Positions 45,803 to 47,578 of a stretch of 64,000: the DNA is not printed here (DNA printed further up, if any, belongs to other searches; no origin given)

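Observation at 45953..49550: OmcS-like hexahaem cytochrome with NHL-propeller and TPR companions: a candidate cytochrome nanowire locus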

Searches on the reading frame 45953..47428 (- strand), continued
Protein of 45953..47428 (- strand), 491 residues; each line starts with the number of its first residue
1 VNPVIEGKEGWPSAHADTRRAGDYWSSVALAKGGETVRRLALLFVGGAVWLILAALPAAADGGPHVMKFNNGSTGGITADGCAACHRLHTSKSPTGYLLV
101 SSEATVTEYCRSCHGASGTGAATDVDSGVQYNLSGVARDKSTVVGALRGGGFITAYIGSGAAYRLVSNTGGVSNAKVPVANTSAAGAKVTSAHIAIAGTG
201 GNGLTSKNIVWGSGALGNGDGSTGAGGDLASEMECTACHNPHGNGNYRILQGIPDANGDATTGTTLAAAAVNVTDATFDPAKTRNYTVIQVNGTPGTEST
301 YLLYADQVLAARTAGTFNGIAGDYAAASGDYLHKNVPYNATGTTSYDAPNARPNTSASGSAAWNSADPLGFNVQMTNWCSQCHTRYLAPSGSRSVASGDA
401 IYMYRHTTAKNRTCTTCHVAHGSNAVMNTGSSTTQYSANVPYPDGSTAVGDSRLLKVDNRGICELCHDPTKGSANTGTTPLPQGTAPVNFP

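Call 10: search_solved_structures(query=A1, max_evalue=10, show_alignments=3)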
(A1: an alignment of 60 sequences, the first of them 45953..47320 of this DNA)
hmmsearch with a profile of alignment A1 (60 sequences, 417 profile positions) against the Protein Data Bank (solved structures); distinct sequences matched with E-value up to 10: 9.
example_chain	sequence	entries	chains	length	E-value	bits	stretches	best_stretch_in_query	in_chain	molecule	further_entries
6r2q_A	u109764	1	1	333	0.00045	22.5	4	35-75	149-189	Cystathionine beta-synthase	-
6ef8_A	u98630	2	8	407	0.0024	20.1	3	172-199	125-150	C-type cytochrome OmcS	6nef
28pb_A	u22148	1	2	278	0.054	15.7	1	38-76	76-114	Cytochrome c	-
2ozy_A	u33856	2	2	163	0.11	14.7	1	42-76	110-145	Cytochrome c-type protein nrfB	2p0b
7tfs_A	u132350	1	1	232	0.12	14.5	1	39-73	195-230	Cytochrome c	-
6hwh_M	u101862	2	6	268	1.3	11.1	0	182-197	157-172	Cytochrome bc1 complex cytochrome c subunit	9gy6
4ilo_A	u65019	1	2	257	1.5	10.9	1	40-72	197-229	CT398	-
7og7_A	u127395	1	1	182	1.5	10.9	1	6-49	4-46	NosL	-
1oah_A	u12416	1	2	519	7.2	8.7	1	19-75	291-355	CYTOCHROME C NITRITE REDUCTASE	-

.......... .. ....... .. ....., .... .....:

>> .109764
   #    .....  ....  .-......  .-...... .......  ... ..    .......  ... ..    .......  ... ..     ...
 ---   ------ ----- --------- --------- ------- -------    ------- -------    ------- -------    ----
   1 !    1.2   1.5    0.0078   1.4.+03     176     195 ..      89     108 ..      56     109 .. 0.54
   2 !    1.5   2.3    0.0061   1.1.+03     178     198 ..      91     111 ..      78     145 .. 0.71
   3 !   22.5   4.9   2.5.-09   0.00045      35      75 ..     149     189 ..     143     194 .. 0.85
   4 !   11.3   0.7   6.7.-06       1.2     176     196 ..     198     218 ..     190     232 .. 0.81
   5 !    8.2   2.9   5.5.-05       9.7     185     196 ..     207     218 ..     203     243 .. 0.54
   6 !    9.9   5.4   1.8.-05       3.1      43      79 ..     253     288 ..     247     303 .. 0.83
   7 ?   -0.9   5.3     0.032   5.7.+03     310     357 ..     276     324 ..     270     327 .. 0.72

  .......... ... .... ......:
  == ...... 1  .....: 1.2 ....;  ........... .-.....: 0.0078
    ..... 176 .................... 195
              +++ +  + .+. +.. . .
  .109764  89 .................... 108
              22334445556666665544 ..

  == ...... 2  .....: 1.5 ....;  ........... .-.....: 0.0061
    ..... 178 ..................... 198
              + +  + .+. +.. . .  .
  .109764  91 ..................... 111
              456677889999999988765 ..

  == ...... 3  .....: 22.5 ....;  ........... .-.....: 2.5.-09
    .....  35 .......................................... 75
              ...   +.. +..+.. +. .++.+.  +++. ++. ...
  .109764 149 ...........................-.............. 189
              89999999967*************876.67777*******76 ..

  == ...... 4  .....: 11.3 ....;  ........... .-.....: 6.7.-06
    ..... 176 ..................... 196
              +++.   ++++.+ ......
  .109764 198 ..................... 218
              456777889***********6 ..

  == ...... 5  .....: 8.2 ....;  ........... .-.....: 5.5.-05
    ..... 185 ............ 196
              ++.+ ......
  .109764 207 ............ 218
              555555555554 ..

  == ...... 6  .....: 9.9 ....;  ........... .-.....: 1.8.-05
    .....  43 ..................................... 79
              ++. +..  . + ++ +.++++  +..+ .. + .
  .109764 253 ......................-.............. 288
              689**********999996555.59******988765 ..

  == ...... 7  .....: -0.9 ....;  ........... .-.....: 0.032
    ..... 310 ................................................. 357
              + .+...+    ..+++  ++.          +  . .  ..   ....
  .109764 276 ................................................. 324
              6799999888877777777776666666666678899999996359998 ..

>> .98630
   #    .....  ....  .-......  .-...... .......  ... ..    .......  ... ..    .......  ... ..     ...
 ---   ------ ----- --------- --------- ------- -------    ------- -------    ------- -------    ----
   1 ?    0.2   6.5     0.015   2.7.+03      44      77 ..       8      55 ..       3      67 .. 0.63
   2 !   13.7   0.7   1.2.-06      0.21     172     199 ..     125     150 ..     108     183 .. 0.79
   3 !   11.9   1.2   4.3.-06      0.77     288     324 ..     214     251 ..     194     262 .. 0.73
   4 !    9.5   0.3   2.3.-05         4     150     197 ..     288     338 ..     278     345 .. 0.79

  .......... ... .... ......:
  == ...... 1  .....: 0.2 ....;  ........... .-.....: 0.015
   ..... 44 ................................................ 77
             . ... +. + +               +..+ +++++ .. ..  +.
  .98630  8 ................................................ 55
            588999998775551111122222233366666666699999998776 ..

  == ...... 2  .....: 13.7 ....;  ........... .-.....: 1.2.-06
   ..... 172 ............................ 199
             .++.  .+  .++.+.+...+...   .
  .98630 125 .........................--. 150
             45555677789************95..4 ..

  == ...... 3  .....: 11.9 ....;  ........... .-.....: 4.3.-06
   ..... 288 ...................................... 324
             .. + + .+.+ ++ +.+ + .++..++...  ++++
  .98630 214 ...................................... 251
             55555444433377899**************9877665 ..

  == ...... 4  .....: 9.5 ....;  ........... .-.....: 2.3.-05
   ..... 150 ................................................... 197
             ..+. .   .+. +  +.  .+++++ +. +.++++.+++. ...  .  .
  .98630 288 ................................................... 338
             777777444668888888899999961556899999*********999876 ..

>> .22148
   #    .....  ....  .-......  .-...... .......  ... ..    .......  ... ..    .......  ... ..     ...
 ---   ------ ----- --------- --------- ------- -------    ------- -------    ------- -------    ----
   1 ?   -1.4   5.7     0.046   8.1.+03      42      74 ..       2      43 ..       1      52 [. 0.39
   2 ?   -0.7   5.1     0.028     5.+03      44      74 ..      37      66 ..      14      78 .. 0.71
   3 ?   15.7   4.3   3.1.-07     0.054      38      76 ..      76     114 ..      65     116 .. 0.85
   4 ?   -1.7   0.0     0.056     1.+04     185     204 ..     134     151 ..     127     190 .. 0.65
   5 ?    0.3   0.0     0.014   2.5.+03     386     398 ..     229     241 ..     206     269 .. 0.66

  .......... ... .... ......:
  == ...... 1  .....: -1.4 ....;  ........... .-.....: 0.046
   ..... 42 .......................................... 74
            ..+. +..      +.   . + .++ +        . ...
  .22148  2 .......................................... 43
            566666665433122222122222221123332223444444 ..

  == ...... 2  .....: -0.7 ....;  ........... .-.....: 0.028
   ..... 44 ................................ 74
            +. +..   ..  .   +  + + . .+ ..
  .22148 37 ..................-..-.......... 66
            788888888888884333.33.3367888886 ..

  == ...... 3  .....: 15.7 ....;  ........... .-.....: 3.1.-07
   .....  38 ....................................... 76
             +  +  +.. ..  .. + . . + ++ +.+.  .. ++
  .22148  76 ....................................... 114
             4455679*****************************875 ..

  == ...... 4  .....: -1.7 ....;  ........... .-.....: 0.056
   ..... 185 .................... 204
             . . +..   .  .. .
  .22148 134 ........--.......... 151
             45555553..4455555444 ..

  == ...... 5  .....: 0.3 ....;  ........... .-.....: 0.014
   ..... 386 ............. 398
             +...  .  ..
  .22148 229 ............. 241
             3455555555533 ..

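Call 27: predict_structure(alignment_id=A1)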
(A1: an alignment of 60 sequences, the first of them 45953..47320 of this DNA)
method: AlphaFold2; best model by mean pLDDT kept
length: 455 residues; sequences in the alignment: 60
mean_pLDDT: 44.6   pTM: 0.37
mean pLDDT of the five models: 44.6, 41.6, 40.6, 40.5, 39.8
residues with pLDDT >= 90: 11; 70-90: 40; 50-70: 99; < 50: 305
segments of 3 or more residues with pLDDT < 50: 25-65, 67-223, 234-238, 251-254, 293-295, 311-323, 381-455
pLDDT, mean of each block of 10 residues (from residue 1): 89 88 44 30 30 35 42 41 30 29 30 27 31 34 34 29 35 29 40 28 24 29 48 51 72 55 73 81 69 53 60 46 52 60 55 59 57 55 35 31 37 32 33 34 37 29
secondary structure, 60 per line:
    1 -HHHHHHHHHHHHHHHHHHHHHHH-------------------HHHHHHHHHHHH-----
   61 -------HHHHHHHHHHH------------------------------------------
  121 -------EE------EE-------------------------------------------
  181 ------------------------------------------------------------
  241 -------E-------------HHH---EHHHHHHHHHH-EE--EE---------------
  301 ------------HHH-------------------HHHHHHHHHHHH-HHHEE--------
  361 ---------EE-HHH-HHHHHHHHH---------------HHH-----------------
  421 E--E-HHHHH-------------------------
elements in order: H2-24 H44-55 H68-78 H269-278 H335-346 H377-385 H426-430

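Call 32: find_encoding_contigs(protein=P0019, flank=10000, max_places=1)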
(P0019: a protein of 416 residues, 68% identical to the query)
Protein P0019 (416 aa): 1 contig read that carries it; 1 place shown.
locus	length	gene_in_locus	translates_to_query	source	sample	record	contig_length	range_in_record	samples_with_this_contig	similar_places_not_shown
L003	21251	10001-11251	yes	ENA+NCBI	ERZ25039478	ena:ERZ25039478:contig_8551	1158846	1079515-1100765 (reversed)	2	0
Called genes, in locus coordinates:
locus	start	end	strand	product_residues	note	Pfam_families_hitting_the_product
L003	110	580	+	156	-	PF22660:RS_preATP-grasp-like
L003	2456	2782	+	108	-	PF00072:Response_reg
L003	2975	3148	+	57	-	PF00196:GerE, PF08281:Sigma70_r4_2 (weak), PF04545:Sigma70_r4 (weak)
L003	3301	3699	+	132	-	-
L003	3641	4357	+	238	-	PF00355:Rieske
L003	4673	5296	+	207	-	PF00033:Cytochrome_B, PF13631:Cytochrom_B_N_2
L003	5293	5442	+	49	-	-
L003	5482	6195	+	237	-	PF09699:Paired_CXXCH_1 (faint), PF14522:Cytochrome_C7 (faint), PF02335:Cytochrom_C552 (faint), PF14537:Cytochrom_c3_2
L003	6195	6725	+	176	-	PF14522:Cytochrome_C7 (faint), PF22113:Mtrc-MtrF_II-IV_dom (weak)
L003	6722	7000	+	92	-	-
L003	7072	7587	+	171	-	-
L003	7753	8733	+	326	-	PF12895:ANAPC3 (faint), PF13424:TPR_12 (faint), PF23914:TPR_CcmH_CycH (faint), PF07719:TPR_2 (faint), PF13414:TPR_11 (faint), PF13428:TPR_14 (faint), PF14559:TPR_19 (weak), PF13432:TPR_16, +6 more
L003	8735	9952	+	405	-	PF25021:TEN_NHL (faint), PF06739:SBBP (faint), PF01436:NHL, PF08450:SGL (weak)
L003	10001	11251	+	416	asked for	PF14537:Cytochrom_c3_2 (faint), PF22113:Mtrc-MtrF_II-IV_dom (faint), PF09699:Paired_CXXCH_1 (weak), PF14522:Cytochrome_C7 (faint)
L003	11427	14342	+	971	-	-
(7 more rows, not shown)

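Call 33: find_encoding_contigs(protein=P0052, flank=10000, max_places=1)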
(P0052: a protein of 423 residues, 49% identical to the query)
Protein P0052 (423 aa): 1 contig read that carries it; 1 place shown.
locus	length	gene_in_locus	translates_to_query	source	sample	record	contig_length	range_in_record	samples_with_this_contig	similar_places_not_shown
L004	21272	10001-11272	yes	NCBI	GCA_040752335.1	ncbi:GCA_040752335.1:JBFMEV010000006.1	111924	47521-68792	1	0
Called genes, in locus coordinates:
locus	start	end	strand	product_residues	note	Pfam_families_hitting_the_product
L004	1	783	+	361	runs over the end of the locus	PF00033:Cytochrome_B, PF13631:Cytochrom_B_N_2, PF00032:Cytochrom_B_C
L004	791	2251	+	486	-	PF02085:Cytochrom_CIII (faint), PF09699:Paired_CXXCH_1 (faint), PF14522:Cytochrome_C7 (faint), PF22113:Mtrc-MtrF_II-IV_dom (faint), PF14537:Cytochrom_c3_2 (weak)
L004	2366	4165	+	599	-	PF13185:GAF_2 (faint), PF13492:GAF_3 (faint), PF13581:HATPase_c_2 (faint), PF01590:GAF, PF07730:HisKA_3, PF02518:HATPase_c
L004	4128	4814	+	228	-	PF00072:Response_reg, PF00196:GerE, PF04545:Sigma70_r4 (weak), PF08281:Sigma70_r4_2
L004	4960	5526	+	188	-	-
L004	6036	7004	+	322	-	PF12895:ANAPC3 (faint), PF13181:TPR_8 (faint), PF13428:TPR_14 (faint), PF14561:TPR_20 (faint), PF13424:TPR_12 (weak), PF13432:TPR_16, PF14559:TPR_19 (weak), PF13432:TPR_16 (weak), +5 more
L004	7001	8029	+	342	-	PF06739:SBBP (faint), PF08450:SGL (faint), PF22807:TrAA12 (faint), PF25021:TEN_NHL (faint), PF01436:NHL, PF17170:DUF5128 (weak), PF01436:NHL (weak)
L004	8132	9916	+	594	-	PF14522:Cytochrome_C7 (faint), PF22113:Mtrc-MtrF_II-IV_dom (faint), PF09699:Paired_CXXCH_1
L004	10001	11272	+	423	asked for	PF14522:Cytochrome_C7 (faint), PF14537:Cytochrom_c3_2 (faint), PF09699:Paired_CXXCH_1, PF22113:Mtrc-MtrF_II-IV_dom (faint)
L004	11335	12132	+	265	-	PF09699:Paired_CXXCH_1 (weak), PF22113:Mtrc-MtrF_II-IV_dom (weak)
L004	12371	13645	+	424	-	PF13428:TPR_14 (faint), PF13432:TPR_16 (faint), PF14559:TPR_19 (faint), PF13431:TPR_17 (faint), PF07719:TPR_2 (faint), PF13414:TPR_11 (weak)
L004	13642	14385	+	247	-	PF02683:DsbD_TM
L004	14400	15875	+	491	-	PF05140:ResB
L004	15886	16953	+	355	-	PF01578:Cytochrom_C_asm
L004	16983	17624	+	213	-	PF00578:AhpC-TSA, PF08534:Redoxin, PF13098:Thioredoxin_2 (weak), PF13905:Thioredoxin_8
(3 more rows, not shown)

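Call 34: find_encoding_contigs(protein=P0102, flank=10000, max_places=1)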
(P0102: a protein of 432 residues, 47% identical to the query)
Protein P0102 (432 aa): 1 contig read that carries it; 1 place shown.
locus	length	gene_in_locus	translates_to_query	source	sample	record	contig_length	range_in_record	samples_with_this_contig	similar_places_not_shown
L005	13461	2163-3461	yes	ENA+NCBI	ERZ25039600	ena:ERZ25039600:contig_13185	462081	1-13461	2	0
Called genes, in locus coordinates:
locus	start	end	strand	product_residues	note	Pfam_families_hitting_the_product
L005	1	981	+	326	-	?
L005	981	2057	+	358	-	PF01731:Arylesterase (faint), PF08450:SGL (faint), PF22807:TrAA12 (faint), PF25021:TEN_NHL (faint), PF20067:SSL_N (faint), PF06739:SBBP (faint), PF01436:NHL (weak)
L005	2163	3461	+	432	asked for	PF09699:Paired_CXXCH_1, PF14522:Cytochrome_C7 (faint), PF14537:Cytochrom_c3_2 (faint)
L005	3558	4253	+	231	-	PF09699:Paired_CXXCH_1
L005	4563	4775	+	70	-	-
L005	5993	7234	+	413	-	PF09699:Paired_CXXCH_1 (faint), PF14522:Cytochrome_C7 (faint), PF14537:Cytochrom_c3_2 (faint), PF22113:Mtrc-MtrF_II-IV_dom (faint)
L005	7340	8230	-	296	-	-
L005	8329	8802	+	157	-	PF00515:TPR_1 (faint), PF07719:TPR_2 (faint), PF13181:TPR_8 (faint), PF13428:TPR_14 (faint), PF13431:TPR_17 (faint), PF13432:TPR_16 (weak), PF13414:TPR_11 (weak)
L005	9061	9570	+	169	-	-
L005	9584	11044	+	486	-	PF05140:ResB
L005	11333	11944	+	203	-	PF01578:Cytochrom_C_asm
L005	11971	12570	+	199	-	PF00578:AhpC-TSA, PF08534:Redoxin, PF13098:Thioredoxin_2 (weak), PF13905:Thioredoxin_8 (weak)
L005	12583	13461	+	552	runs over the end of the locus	PF03264:Cytochrom_NNT, PF22113:Mtrc-MtrF_II-IV_dom (faint)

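Call 51: find_related_loci(query=A1, collection=genome_contigs, flank=8000)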
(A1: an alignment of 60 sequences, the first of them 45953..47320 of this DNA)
Query A1 (455 aa) in genome_contigs; peptide patterns used: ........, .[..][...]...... (x = any residue, [..] = any of these).
599 stretches matched a pattern (row limit reached: there are more); 174 encode a relative of the query (tblastn E <= 1e-3); the best 80 are kept; 77 distinct loci.
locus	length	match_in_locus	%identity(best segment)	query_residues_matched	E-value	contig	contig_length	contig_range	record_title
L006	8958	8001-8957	96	1-318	0e+0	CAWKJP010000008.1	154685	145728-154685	MAG: uncultured Chloroflexia bacterium isolate MFD01872.bin.2.196 genome assembly, contig: contig_130797, whole genome s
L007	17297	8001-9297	68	1-455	0e+0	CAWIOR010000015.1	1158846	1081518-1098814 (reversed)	MAG: uncultured Chloroflexia bacterium isolate MFD01561.bin.2.78 genome assembly, contig: contig_8551, whole genome shot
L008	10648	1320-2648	54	1-455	2e-138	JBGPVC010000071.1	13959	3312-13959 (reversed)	MAG: Candidatus Limnocylindria bacterium isolate OBJ1_062018_110_27 k141_664061_length_13959_cov_30.6394, whole genome s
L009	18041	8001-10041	51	1-434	1e-114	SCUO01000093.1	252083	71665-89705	MAG: Chloroflexota bacterium isolate FW602_bin.52 FW602_bin.52-115462, whole genome shotgun sequence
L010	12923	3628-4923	50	1-451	2e-113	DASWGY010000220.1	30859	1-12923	MAG TPA_asm: Candidatus Limnocylindrales bacterium isolate SMAG_U2828 k141_2149130, whole genome shotgun sequence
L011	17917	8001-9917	48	1-446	1e-112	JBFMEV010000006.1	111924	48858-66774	MAG: Chloroflexota bacterium isolate MAG254 MAG254_6, whole genome shotgun sequence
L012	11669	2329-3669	50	1-438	3e-112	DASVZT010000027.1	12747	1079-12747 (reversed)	MAG TPA_asm: Candidatus Limnocylindrales bacterium isolate SMAG_U2635 k141_729888, whole genome shotgun sequence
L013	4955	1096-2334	48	1-451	9e-111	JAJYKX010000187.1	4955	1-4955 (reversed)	MAG: Chloroflexi bacterium isolate DBS2-1.bin55 NODE_35342_length_4955_cov_6.352320, whole genome shotgun sequence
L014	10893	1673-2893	46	21-446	2e-100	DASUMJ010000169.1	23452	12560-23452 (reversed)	MAG TPA_asm: Candidatus Limnocylindrales bacterium isolate SMAG_U1568 k141_1092471, whole genome shotgun sequence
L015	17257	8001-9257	47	1-446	3e-99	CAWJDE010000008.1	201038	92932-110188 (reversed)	MAG: uncultured Chloroflexia bacterium isolate MFD04944.bin.1.58 genome assembly, contig: contig_39006, whole genome sho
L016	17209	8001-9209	46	1-455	5e-99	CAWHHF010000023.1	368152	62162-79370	MAG: uncultured Chloroflexia bacterium isolate MFD01872.bin.3.159 genome assembly, contig: contig_97139, whole genome sh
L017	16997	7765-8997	46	1-435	1e-97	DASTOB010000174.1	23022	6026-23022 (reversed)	MAG TPA_asm: Candidatus Limnocylindrales bacterium isolate SMAG_U2159 k141_1151375, whole genome shotgun sequence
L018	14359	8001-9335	43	1-455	4e-97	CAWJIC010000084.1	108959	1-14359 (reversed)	MAG: uncultured Chloroflexia bacterium isolate MFD03638.bin.2.4 genome assembly, contig: contig_940, whole genome shotgu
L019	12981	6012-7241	46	1-446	2e-95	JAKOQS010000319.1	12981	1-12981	MAG: Chloroflexota bacterium isolate all_maxbin.208 k201_1807938, whole genome shotgun sequence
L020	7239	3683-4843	46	25-446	8e-95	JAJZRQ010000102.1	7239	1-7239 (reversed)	MAG: Chloroflexi bacterium isolate SKS1.bin96 NODE_18123_length_7239_cov_9.333380, whole genome shotgun sequence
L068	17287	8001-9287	37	1-446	1e-63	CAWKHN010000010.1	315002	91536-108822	MAG: uncultured Chloroflexia bacterium isolate MFD02416.bin.1.50 genome assembly, contig: contig_1564, whole genome shot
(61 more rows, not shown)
